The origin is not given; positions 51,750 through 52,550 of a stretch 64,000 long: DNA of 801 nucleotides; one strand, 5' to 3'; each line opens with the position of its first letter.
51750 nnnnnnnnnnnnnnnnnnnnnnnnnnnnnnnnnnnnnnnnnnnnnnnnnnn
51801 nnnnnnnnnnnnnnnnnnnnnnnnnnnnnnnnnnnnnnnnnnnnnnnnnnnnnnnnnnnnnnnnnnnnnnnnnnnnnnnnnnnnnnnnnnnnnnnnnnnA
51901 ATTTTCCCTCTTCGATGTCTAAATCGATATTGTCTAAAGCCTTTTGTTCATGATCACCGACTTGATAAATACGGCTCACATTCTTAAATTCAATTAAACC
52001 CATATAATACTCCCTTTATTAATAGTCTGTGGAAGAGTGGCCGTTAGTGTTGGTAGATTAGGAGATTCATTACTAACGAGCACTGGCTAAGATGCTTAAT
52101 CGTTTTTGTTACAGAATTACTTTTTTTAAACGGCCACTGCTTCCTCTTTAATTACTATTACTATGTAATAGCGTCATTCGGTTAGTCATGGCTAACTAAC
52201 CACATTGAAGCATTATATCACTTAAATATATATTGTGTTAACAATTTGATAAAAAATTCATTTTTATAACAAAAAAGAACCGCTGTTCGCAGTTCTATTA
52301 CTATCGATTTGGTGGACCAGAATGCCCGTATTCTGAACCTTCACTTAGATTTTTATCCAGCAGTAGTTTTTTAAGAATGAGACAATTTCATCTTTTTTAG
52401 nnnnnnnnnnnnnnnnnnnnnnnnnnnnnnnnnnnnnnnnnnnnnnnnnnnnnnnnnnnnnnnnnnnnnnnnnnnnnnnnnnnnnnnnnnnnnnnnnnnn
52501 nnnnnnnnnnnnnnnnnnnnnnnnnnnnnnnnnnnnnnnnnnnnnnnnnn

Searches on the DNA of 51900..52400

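Call 10: search_rna_families(source=window, start=51900, end=52400, threshold=evalue, max_evalue=10)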
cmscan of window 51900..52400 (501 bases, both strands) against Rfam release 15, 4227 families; matches with E-value up to 10: 3.
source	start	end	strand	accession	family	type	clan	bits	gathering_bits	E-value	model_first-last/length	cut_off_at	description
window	52248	52298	-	RF02064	STnc370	Gene; sRNA;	-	21.5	54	2.7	1-71/71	no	Enterobacterial sRNA STnc370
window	52258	52306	-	RF02433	SpF36_sRNA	Gene; sRNA;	-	18.8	48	6.7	1-51/51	no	Streptococcus sRNA SpF36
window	51952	52011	-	RF01935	bxd_7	Gene; lncRNA;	-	15.3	60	2.7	1-66/66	no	Bithoraxoid conserved region 7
